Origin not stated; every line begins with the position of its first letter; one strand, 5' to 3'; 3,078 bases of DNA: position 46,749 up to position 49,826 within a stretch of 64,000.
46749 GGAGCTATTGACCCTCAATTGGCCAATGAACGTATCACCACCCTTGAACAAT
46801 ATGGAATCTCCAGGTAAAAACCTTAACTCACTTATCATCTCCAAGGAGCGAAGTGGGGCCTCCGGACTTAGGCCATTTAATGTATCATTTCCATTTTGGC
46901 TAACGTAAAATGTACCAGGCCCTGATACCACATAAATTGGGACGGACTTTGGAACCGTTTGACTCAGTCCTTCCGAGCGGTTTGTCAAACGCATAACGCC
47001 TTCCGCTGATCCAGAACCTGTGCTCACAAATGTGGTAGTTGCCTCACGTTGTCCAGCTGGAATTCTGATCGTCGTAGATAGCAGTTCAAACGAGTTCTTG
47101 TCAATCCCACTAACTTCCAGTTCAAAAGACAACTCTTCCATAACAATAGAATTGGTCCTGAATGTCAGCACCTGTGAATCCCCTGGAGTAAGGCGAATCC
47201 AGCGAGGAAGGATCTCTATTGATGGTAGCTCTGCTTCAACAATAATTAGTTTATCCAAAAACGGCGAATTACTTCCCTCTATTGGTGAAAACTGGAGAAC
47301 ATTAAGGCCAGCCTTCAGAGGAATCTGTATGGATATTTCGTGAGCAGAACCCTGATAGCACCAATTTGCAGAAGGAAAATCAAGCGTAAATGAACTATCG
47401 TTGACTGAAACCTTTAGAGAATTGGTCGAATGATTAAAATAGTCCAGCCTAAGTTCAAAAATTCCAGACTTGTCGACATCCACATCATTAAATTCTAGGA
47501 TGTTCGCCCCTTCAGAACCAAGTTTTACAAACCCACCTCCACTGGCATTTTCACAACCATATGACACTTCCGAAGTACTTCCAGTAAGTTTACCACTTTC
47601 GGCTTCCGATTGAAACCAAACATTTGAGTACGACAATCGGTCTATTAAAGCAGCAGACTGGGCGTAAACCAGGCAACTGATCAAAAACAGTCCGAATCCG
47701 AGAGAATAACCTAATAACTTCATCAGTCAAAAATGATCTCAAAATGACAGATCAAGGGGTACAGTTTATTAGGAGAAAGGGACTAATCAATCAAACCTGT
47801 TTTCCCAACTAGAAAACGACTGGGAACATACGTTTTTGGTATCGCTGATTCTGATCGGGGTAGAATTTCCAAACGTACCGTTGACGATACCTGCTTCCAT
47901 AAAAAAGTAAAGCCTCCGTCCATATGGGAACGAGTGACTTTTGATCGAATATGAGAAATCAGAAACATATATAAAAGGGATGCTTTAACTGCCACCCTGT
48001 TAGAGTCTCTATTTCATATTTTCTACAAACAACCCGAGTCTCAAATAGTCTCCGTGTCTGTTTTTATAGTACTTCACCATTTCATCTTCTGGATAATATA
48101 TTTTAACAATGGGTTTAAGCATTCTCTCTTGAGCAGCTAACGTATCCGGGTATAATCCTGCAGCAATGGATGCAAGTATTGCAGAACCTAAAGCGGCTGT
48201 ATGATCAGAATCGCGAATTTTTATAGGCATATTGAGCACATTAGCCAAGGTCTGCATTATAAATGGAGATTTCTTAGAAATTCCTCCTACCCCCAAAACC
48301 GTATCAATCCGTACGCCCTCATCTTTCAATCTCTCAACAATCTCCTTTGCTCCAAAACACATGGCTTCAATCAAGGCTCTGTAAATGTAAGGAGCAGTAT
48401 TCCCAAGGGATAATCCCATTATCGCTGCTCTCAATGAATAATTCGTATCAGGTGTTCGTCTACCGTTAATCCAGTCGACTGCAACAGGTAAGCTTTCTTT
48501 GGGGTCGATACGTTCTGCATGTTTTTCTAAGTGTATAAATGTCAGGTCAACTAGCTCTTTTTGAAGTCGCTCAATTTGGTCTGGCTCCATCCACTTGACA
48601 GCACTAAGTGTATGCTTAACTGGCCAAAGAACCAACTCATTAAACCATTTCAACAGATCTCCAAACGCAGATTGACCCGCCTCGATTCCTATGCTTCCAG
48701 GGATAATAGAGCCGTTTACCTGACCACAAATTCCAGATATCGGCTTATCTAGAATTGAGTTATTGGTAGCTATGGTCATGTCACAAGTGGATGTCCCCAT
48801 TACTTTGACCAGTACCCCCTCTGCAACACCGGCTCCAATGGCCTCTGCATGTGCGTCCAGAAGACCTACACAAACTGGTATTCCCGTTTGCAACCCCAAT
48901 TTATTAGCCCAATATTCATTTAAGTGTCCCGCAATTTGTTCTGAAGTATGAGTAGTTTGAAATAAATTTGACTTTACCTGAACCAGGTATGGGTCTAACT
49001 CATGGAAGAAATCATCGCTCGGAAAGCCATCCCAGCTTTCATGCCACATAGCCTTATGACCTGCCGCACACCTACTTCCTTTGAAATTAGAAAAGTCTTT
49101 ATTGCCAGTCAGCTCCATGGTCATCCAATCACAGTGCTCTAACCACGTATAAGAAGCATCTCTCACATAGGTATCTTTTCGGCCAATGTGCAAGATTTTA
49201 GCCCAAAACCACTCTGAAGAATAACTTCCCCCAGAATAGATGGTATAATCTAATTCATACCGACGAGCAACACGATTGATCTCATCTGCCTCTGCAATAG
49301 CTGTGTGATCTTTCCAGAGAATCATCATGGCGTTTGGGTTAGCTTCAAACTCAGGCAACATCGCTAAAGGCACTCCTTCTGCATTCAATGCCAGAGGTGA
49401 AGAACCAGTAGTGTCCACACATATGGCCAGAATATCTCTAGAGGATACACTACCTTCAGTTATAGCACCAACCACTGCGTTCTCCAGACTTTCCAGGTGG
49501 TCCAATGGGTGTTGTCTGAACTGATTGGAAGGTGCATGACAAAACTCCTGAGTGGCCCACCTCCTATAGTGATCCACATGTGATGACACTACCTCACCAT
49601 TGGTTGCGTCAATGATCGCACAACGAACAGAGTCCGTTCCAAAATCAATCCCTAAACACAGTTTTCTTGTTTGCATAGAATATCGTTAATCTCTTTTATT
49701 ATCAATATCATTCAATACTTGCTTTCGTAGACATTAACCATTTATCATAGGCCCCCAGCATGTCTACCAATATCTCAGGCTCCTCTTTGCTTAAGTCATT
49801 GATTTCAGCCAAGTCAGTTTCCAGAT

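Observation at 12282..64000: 52-kb sulfated-glycan locus built around unclassified enzymes, possibly on an integrated island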

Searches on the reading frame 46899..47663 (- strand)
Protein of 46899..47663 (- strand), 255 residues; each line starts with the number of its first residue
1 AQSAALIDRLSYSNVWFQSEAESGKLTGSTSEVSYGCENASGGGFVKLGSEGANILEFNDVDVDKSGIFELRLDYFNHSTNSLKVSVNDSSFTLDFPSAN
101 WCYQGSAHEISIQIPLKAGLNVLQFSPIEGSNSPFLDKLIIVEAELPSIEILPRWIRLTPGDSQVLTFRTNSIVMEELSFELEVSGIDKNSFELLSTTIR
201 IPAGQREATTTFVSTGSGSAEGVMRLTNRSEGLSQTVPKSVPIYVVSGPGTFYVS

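Call 71: search_protein_families(library=pfam, proteins=[window:46899-47663:-], max_evalue=1)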
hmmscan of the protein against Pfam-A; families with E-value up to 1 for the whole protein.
seq(255 aa): 1 family
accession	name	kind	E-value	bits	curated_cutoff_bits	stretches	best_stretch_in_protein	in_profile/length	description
PF16990.11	CBM_35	-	0.0053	17.5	28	1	20-121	4-100/121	Carbohydrate binding module (family 35)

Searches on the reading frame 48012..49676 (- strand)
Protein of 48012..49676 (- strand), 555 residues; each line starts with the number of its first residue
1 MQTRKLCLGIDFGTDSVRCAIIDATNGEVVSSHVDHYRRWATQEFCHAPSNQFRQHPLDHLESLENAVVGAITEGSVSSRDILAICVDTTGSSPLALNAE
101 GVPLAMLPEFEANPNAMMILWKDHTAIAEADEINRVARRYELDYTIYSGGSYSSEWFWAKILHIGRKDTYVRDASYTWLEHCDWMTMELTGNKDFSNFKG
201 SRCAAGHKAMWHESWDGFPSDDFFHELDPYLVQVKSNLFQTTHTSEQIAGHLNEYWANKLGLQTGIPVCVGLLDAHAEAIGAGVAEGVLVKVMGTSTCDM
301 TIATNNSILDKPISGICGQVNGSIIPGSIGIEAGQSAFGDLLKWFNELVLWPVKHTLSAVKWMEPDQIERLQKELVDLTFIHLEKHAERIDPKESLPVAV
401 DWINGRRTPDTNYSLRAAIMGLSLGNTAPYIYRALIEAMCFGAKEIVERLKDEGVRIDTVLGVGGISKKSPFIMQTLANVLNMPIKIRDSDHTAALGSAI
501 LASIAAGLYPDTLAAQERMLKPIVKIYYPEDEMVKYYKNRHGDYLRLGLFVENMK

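Call 5: search_protein_families(library=pfam, proteins=[window:48012-49676:-])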
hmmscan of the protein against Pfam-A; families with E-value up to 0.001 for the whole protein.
window:48012-49676:- (555 aa): 3 families
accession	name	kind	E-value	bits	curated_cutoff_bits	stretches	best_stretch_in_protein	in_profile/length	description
PF02782.22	FGGY_C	-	3.3e-38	131.9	27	1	290-506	2-198/198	FGGY family of carbohydrate kinases, C-terminal domain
PF00370.27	FGGY_N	-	2.6e-12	47.3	28.8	1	7-281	2-245/245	FGGY family of carbohydrate kinases, N-terminal domain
PF01869.26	BcrAD_BadFG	-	0.00013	22.1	31.5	0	419-502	186-271/271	BadF/BadG/BcrA/BcrD ATPase family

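Call 28: search_protein_families(library=ncbifam, proteins=[window:48012-49676:-], max_evalue=0.001)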
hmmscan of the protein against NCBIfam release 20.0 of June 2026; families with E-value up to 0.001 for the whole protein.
window:48012-49676:- (555 aa): 10 families
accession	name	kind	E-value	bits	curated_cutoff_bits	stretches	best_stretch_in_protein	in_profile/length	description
NF003154.0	PRK04123.1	equivalog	6.1e-198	659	428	1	4-548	3-534/554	ribulokinase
TIGR01234.1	L-ribulokinase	equivalog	7.5e-160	533.2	583.25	1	6-552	2-531/536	ribulokinase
TIGR01315.1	5C_CHO_kinase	subfamily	1.2e-51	176.1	408.7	1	8-542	3-528/541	FGGY family pentulose kinase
TIGR01312.1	XylB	equivalog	2.3e-39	135.3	380.25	1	8-546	1-478/481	xylulokinase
TIGR01311.1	glycerol_kin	equivalog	5.5e-21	74.4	590.35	1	383-530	328-473/496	glycerol kinase GlpK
NF008187.0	PRK10939.1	equivalog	1.1e-19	70.5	528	1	6-543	5-495/521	autoinducer-2 kinase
NF000756.0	PRK00047.1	subfamily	4.1e-18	65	498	1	382-516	329-462/502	glycerol kinase GlpK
TIGR02628.1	fuculo_kin_coli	equivalog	6.5e-14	51.7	470.9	1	413-529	349-464/465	L-fuculokinase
TIGR01314.1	gntK_FGGY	equivalog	1.4e-12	46.9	648.55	1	8-547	3-489/505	gluconokinase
NF011601.0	PRK15027.1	equivalog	1.1e-10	40.5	912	1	400-547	330-475/484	xylulokinase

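Call 74: find_related_loci(query=window:48012-49676:-, collection=genome_contigs, flank=8000)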
Query window:48012-49676:- (555 aa) in genome_contigs; peptide patterns used: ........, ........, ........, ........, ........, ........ (x = any residue, [..] = any of these).
598 stretches matched a pattern (row limit reached: there are more); 586 encode a relative of the query (tblastn E <= 1e-3); the best 80 are kept; 80 distinct loci.
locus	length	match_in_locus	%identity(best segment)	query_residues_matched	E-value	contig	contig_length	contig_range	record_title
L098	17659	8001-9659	53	2-553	0e+0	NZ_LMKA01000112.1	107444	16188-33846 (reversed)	Chryseobacterium sp. Leaf201 contig_7, whole genome shotgun sequence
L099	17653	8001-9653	53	4-553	0e+0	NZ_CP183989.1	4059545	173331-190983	Chryseobacterium sp. S-02 chromosome, complete genome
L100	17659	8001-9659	54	1-552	0e+0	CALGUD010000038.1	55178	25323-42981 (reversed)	MAG TPA_asm: uncultured Flavobacteriaceae bacterium isolate SRR6425818_bin.24_CONCOCT_v1.1_MAG genome assembly, contig:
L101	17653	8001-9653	53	4-553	0e+0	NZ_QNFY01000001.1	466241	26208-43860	Chryseobacterium lathyri strain KCTC 22544 CONTIG_01, whole genome shotgun sequence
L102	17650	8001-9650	53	4-552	0e+0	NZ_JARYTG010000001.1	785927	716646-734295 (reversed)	Winogradskyella sp. SYSU M77433 NODE_1_length_785927_cov_155.639066, whole genome shotgun sequence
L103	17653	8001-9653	53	4-553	0e+0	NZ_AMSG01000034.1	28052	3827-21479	Galbibacter marinus strain ck-I2-15 contig34, whole genome shotgun sequence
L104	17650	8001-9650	53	4-552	0e+0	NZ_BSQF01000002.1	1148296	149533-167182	Allomuricauda sp. NBRC 101325 sequence02, whole genome shotgun sequence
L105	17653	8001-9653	53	4-553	0e+0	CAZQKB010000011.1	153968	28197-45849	MAG TPA_asm: uncultured Mesohalobacter sp. isolate binchicken_co405_333 genome assembly, contig: NODE_112_length_153968_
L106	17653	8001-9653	52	4-553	0e+0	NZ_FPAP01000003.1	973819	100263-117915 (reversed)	Chryseobacterium formosense strain DSM 17452, whole genome shotgun sequence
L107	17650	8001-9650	53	4-552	0e+0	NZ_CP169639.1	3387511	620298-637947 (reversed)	Flagellimonas sp. GZD32 chromosome, complete genome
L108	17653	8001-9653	52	4-553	0e+0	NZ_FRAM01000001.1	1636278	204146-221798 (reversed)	Epilithonimonas mollis strain DSM 18016, whole genome shotgun sequence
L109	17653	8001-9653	52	4-553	0e+0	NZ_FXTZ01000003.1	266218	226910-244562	Chryseobacterium profundimaris strain DSM 28214 Ga0170463_103, whole genome shotgun sequence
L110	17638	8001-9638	53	8-552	0e+0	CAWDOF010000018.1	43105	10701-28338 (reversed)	MAG: uncultured Flavobacteriaceae bacterium isolate MFD03250.bin.1.160 genome assembly, contig: contig_28612, whole geno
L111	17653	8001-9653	53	4-553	0e+0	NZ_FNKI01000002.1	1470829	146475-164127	Flagellimonas zhangzhouensis strain CGMCC 1.11028, whole genome shotgun sequence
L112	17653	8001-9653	52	4-553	0e+0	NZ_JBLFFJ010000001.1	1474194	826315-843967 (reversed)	Chryseobacterium sp. DT-3 NODE_1_length_1474194_cov_262.925633, whole genome shotgun sequence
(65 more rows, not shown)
